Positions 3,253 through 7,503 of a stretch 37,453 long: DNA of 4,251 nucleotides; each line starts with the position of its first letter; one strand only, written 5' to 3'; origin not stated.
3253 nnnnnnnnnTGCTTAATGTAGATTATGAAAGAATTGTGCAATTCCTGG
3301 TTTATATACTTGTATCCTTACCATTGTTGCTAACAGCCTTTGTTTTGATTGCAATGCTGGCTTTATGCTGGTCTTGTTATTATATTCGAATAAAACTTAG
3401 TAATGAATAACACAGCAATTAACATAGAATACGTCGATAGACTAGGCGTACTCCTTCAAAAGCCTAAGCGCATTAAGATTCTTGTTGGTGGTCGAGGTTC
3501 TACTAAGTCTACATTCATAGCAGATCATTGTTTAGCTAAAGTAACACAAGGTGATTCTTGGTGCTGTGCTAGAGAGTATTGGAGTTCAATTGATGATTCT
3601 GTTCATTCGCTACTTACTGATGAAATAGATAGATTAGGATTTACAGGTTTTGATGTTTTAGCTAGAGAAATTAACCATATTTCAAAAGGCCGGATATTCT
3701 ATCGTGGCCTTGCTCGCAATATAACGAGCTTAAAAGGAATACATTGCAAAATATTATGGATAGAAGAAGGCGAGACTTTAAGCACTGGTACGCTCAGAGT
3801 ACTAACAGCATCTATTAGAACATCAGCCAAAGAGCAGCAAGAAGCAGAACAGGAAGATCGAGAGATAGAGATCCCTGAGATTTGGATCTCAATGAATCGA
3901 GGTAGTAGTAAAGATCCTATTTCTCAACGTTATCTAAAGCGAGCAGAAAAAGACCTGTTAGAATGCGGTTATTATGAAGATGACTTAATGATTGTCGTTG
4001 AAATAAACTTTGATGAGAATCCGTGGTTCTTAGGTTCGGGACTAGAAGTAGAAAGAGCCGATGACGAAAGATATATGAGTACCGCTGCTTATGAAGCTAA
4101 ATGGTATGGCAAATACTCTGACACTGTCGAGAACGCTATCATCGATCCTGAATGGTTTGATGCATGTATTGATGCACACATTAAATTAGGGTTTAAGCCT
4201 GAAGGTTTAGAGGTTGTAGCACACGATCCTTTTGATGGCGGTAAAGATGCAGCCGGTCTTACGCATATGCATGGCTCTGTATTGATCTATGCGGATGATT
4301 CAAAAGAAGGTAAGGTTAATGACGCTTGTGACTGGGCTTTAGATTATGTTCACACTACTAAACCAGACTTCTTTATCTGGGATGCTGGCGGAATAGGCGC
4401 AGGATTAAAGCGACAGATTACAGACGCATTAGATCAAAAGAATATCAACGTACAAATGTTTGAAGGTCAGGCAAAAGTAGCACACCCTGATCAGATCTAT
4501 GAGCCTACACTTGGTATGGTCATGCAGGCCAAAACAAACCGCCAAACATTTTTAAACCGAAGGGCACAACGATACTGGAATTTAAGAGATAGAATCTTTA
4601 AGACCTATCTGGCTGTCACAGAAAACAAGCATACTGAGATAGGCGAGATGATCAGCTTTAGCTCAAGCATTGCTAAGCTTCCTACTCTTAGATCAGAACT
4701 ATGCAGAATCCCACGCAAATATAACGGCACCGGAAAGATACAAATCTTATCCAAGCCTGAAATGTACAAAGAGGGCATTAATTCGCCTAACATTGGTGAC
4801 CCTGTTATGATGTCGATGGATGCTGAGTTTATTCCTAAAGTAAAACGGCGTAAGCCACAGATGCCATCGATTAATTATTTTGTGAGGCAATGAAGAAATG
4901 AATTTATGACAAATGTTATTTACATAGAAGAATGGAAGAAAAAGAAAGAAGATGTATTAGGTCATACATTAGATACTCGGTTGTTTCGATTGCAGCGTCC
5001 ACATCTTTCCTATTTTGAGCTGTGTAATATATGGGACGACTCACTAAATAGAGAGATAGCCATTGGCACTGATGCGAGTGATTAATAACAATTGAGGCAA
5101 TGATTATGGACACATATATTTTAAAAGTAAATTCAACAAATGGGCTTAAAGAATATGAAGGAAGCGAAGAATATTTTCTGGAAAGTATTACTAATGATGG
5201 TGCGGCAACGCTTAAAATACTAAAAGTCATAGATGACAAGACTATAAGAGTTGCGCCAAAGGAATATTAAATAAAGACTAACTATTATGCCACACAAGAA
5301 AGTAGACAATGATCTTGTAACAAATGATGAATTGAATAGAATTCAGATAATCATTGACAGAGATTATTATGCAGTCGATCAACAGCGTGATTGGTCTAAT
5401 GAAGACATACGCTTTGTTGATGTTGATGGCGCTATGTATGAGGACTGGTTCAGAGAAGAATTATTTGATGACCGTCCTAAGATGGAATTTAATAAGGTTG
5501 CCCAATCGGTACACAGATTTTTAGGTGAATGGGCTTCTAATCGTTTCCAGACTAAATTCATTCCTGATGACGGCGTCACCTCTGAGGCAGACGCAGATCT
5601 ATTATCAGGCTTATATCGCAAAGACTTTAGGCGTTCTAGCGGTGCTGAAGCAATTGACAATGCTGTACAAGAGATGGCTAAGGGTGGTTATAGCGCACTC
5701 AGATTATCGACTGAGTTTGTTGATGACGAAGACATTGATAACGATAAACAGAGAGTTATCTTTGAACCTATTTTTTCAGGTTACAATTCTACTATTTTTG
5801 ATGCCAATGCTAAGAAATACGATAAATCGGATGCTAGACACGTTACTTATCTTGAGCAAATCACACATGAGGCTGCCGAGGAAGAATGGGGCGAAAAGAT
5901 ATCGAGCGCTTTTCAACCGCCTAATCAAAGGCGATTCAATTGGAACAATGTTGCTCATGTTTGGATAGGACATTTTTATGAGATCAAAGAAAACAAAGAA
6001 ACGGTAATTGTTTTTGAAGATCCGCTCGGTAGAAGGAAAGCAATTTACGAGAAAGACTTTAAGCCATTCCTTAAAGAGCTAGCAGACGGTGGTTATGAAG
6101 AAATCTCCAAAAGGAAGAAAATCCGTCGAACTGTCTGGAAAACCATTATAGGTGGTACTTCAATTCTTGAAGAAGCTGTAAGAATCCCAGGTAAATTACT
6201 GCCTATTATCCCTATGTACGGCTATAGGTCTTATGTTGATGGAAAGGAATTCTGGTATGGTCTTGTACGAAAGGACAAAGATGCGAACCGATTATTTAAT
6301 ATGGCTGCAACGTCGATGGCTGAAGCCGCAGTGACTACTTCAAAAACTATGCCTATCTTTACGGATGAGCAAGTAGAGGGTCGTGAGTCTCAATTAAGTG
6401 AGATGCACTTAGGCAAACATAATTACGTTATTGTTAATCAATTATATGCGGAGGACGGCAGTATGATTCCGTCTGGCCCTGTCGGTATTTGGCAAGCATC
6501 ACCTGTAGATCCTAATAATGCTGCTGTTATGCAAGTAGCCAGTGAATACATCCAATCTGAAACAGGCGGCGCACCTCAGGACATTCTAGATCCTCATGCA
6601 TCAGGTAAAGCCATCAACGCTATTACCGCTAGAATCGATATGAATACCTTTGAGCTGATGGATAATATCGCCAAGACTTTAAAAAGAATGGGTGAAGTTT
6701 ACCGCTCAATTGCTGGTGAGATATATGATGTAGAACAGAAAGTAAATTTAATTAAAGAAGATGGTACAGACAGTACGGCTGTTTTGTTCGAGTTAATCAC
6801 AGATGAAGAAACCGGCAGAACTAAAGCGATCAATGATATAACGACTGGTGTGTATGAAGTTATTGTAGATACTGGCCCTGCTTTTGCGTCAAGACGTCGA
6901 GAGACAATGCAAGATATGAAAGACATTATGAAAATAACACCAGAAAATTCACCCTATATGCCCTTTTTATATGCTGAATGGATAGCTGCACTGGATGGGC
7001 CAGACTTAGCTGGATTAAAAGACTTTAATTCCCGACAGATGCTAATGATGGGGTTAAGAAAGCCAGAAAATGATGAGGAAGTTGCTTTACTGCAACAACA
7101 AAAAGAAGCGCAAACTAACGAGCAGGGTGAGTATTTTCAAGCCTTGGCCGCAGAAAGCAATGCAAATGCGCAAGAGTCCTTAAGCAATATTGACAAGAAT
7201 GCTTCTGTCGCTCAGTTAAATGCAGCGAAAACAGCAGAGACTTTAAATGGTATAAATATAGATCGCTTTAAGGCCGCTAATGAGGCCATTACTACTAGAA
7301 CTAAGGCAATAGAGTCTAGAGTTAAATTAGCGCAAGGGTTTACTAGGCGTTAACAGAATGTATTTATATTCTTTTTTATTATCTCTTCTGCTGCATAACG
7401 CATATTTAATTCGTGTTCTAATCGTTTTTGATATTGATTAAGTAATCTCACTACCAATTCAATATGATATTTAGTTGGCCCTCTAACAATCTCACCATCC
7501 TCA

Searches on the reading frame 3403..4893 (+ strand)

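Call 12: search_protein_families(library=phrogs, proteins=[window:3403-4893:+], max_evalue=0.001)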
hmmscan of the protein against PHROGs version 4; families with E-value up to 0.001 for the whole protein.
window:3403-4893:+ (496 aa): 2 families
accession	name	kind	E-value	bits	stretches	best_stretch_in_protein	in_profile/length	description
phrog_2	-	head and packaging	1.5e-28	101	1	19-482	275-600/807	terminase large subunit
phrog_3717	-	head and packaging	4.7e-24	86.3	1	5-254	6-240/277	terminase large subunit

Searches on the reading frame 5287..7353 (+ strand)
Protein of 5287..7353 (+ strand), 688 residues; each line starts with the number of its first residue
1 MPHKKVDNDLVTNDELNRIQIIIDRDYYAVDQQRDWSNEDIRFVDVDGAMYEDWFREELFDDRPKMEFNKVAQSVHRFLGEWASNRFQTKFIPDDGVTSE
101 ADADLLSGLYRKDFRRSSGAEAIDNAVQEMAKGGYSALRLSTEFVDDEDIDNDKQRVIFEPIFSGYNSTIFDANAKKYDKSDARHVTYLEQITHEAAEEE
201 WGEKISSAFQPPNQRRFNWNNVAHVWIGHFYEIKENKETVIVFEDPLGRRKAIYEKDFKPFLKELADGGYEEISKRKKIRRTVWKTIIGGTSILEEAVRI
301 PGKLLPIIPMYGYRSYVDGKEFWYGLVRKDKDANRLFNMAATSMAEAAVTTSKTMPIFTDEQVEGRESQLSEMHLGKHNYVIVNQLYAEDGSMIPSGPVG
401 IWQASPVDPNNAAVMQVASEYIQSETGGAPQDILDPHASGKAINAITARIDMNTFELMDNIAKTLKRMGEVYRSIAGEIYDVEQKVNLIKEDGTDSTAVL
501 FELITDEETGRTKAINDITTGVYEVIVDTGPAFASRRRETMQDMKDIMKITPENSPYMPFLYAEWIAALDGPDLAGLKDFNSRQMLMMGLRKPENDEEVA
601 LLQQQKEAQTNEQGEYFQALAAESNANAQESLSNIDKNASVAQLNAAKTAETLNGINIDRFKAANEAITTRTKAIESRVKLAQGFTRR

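Call 12: search_protein_families(library=phrogs, proteins=[window:5287-7353:+], max_evalue=0.001)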
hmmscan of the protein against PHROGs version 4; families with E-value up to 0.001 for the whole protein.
window:5287-7353:+ (688 aa): 2 families
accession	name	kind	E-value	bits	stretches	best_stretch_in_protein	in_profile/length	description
phrog_156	-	head and packaging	4.4e-109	366.8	1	14-662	10-642/681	portal protein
phrog_14911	-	unknown function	8.6e-83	279.5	1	13-412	4-402/404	-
